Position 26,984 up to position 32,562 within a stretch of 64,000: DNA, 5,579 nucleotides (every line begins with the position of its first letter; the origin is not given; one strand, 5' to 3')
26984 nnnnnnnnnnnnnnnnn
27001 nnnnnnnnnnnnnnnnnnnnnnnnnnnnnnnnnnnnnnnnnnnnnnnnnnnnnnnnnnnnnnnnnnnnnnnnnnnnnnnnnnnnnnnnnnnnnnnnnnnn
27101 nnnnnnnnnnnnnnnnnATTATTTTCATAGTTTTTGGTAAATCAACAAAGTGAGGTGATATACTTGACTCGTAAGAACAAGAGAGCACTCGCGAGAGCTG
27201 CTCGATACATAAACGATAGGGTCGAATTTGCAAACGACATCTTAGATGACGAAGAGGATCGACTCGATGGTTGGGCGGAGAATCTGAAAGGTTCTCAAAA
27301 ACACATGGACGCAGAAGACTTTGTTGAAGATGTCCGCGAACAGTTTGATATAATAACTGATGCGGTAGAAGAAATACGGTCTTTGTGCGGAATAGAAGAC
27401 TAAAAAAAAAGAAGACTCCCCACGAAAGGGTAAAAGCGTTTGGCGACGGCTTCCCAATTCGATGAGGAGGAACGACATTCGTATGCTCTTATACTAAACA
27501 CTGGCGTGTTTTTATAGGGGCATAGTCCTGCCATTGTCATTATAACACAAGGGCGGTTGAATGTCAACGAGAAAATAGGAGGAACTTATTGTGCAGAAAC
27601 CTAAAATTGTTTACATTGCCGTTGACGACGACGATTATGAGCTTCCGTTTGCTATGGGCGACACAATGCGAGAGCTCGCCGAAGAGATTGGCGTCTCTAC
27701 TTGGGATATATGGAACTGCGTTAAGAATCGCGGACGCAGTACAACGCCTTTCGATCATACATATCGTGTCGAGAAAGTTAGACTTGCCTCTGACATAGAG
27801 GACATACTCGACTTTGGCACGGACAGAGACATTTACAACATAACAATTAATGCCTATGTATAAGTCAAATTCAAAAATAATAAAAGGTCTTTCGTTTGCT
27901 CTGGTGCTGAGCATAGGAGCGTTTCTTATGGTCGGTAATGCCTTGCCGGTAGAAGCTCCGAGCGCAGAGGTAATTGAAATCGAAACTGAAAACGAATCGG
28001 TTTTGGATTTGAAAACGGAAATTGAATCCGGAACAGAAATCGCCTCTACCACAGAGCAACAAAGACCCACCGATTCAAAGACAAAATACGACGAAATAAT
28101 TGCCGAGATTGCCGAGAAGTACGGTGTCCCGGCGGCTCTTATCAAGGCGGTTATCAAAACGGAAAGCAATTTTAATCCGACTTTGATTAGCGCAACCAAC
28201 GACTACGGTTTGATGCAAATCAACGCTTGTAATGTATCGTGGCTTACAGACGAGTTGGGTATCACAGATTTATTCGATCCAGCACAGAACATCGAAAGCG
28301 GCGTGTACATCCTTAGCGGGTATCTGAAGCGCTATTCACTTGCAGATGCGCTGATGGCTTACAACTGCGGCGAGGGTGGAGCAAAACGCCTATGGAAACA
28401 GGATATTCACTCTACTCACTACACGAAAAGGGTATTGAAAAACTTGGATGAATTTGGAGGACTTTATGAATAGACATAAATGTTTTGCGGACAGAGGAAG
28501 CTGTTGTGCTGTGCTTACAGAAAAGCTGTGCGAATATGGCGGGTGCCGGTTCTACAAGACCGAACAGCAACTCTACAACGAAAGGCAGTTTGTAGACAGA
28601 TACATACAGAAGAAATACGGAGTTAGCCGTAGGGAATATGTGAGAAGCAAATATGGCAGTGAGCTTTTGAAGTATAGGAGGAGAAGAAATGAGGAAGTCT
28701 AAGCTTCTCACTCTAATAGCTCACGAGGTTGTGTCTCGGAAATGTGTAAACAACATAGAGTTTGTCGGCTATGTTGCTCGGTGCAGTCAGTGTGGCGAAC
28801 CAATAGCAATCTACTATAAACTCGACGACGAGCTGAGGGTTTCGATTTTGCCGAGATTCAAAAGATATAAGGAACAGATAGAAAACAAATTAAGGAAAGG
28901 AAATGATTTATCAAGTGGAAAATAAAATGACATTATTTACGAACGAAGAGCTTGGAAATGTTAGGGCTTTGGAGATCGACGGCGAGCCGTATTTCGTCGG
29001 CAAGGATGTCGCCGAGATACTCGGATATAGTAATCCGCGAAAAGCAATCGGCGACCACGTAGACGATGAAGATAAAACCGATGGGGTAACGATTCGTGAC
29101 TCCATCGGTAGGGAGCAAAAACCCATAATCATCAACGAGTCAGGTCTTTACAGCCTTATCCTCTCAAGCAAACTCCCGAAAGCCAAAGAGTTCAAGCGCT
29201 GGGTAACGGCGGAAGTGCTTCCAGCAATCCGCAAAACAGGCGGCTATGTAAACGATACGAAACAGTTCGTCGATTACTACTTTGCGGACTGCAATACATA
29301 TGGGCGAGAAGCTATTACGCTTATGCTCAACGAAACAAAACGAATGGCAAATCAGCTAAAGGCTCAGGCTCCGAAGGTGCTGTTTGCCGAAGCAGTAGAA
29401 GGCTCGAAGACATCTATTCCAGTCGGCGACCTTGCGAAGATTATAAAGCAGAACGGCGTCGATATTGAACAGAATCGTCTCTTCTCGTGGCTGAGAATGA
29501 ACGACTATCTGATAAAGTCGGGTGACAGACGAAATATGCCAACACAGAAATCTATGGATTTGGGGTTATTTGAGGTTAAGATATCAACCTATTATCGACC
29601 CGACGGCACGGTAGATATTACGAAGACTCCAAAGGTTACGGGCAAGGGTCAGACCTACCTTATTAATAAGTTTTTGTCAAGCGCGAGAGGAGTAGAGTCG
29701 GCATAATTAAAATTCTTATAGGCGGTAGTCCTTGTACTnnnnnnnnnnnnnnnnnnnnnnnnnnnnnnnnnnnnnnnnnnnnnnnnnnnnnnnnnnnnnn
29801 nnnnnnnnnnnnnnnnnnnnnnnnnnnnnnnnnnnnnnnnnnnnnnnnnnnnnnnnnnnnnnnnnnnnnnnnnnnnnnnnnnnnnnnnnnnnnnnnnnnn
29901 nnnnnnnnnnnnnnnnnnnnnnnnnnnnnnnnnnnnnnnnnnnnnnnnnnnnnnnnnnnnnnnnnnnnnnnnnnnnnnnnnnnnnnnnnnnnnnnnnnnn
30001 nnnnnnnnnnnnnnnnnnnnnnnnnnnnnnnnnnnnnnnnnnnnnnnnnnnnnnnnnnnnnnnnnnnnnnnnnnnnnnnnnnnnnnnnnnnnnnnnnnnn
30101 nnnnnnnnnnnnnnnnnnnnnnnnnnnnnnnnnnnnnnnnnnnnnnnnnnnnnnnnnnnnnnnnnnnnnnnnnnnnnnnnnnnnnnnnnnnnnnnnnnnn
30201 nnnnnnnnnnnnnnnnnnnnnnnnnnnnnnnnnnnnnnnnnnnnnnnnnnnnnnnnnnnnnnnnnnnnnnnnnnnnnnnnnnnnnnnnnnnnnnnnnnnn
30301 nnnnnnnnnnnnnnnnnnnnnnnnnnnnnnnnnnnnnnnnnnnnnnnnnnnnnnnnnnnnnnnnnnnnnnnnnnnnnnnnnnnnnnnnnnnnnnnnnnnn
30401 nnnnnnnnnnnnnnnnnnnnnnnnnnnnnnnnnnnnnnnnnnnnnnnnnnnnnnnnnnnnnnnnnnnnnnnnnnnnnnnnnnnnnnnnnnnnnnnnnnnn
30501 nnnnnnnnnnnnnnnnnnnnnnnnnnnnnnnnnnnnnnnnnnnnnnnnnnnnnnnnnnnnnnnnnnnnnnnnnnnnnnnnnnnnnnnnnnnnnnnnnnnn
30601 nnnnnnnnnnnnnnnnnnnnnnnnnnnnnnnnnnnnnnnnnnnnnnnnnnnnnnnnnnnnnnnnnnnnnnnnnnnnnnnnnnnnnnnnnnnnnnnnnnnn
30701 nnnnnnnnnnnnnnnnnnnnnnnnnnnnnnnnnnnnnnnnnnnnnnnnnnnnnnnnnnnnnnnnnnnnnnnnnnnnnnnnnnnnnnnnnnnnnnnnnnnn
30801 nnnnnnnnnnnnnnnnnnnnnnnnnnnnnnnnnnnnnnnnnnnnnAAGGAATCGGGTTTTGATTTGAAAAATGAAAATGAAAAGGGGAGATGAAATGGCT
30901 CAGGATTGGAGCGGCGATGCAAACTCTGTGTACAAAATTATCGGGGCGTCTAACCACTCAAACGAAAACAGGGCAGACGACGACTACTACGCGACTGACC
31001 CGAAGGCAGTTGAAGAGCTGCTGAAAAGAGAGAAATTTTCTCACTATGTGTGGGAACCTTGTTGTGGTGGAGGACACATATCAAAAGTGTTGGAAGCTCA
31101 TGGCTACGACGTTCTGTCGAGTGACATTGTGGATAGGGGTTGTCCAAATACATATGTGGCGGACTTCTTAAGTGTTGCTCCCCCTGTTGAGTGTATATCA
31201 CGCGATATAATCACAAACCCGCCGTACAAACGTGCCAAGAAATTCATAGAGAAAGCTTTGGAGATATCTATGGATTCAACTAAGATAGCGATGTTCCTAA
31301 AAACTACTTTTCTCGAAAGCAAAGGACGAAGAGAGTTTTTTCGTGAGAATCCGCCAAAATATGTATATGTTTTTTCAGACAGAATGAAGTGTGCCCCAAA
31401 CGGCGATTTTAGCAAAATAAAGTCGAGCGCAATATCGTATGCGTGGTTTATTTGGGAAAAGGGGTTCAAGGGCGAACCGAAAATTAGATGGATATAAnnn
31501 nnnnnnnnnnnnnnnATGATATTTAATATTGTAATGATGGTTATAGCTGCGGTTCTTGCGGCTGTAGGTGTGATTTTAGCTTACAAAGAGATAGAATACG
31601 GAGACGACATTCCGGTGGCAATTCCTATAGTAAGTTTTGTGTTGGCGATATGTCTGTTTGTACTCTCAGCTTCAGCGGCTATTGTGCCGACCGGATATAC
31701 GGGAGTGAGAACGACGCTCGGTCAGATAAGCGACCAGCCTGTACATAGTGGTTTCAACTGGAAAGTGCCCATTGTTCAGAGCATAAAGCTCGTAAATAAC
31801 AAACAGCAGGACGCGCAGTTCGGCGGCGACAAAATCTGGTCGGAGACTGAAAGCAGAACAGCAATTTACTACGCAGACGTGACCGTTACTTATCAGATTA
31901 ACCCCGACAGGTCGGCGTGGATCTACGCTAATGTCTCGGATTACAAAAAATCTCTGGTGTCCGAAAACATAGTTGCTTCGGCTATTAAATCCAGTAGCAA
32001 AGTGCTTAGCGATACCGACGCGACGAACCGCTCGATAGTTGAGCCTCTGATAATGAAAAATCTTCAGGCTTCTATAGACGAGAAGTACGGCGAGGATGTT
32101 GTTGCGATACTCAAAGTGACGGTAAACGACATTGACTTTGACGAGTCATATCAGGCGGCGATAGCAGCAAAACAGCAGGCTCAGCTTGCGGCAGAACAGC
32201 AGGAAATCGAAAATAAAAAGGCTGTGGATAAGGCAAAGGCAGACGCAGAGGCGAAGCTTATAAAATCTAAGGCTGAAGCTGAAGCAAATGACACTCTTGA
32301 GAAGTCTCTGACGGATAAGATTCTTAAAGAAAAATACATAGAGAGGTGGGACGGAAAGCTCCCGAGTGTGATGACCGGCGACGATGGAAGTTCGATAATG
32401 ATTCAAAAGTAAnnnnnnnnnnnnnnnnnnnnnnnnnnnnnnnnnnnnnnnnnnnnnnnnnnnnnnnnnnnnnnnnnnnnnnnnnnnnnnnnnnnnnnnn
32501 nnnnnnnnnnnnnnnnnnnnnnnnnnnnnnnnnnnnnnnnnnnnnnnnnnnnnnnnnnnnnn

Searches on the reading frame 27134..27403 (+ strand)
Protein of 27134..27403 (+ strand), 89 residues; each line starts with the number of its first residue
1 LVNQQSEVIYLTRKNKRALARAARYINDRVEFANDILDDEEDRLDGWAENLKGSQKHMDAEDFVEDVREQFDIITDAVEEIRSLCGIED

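Call 10: search_protein_families(library=pfam, proteins=[window:27134-27403:+], max_evalue=0.01)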
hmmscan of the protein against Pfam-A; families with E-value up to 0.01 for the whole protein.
window:27134-27403:+ (89 aa): 1 family
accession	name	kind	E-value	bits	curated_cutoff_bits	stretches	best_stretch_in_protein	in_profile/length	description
PF11827.13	DUF3347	-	0.0005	21.3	25.5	1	11-83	12-86/93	Protein of unknown function (DUF3347)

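Call 43: search_protein_families(library=phrogs, proteins=[window:27134-27403:+], max_evalue=0.001)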
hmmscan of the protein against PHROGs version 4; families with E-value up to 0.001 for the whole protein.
window:27134-27403:+ (89 aa): 0 families

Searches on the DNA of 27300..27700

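Call 29: search_rna_families(source=window, start=27300, end=27700, threshold=evalue, max_evalue=10)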
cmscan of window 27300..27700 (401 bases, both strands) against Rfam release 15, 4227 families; matches with E-value up to 10: 3.
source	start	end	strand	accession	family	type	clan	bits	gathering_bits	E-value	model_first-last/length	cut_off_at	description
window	27572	27613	+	RF00221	SNORD43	Gene; snRNA; snoRNA; CD-box;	CL00059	13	45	9.5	1-64/64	no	Small nucleolar RNA SNORD43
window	27518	27615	-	RF01935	bxd_7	Gene; lncRNA;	-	12.8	60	8.2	1-66/66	no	Bithoraxoid conserved region 7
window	27314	27403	+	RF01929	bxd_1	Gene; lncRNA;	-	10.1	75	10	1-86/86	no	Bithoraxoid conserved region 1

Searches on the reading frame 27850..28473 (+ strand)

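Call 10: search_protein_families(library=pfam, proteins=[window:27850-28473:+], max_evalue=0.01)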
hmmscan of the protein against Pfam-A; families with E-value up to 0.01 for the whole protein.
window:27850-28473:+ (207 aa): 3 families
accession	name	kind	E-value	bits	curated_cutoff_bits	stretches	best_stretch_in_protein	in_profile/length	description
PF01464.25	SLT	-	3e-26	91.7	21.3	1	83-184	2-107/117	Transglycosylase SLT domain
PF13406.11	SLT_2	-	0.00044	20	24.3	1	69-108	62-101/292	Transglycosylase SLT domain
PF19489.4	SLT_4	-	0.00079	19.5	27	1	76-115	30-69/184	Transglycosylase SLT domain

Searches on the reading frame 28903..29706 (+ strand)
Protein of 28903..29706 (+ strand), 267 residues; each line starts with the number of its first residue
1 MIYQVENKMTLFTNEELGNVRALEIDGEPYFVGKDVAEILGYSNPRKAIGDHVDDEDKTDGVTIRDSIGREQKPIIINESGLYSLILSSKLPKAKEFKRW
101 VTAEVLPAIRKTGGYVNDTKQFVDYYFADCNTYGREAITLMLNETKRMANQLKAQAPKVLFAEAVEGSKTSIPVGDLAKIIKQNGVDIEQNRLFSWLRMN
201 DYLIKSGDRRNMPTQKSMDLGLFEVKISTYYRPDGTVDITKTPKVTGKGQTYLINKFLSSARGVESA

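Call 10: search_protein_families(library=pfam, proteins=[window:28903-29706:+], max_evalue=0.01)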
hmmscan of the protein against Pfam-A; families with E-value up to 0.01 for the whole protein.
window:28903-29706:+ (267 aa): 2 families
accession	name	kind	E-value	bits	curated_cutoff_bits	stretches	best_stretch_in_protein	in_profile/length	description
PF03374.19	ANT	-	1.1e-33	116.3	25.3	1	150-258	2-106/108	Phage antirepressor protein KilAC domain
PF02498.22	Bro-N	-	2.6e-30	105.3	25.6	1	19-107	1-96/96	BRO family, N-terminal domain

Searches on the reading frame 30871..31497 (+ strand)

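Call 11: search_protein_families(library=pfam, proteins=[window:30871-31497:+], max_evalue=0.01)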
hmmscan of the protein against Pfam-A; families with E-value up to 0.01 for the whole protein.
window:30871-31497:+ (208 aa): 1 family
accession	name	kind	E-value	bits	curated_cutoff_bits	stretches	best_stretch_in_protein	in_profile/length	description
PF05869.16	Dam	-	0.0078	16.3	28.1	0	112-195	62-144/169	DNA N-6-adenine-methyltransferase (Dam)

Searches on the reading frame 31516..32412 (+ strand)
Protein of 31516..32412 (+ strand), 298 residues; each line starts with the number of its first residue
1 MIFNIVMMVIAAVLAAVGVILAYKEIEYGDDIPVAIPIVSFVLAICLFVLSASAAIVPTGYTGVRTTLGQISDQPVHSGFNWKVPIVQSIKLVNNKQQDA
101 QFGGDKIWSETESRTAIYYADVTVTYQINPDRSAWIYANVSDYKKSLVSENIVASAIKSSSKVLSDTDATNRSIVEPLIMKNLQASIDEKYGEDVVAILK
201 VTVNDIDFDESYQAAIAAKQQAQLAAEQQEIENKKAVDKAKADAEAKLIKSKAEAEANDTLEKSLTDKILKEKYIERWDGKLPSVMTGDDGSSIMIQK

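Call 11: search_protein_families(library=pfam, proteins=[window:31516-32412:+], max_evalue=0.01)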
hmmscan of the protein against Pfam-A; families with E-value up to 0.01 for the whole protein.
window:31516-32412:+ (298 aa): 1 family
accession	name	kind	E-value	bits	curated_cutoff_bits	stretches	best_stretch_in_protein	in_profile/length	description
PF01145.31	Band_7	-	1.1e-19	71.6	23.6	1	56-235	2-173/176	SPFH domain / Band 7 family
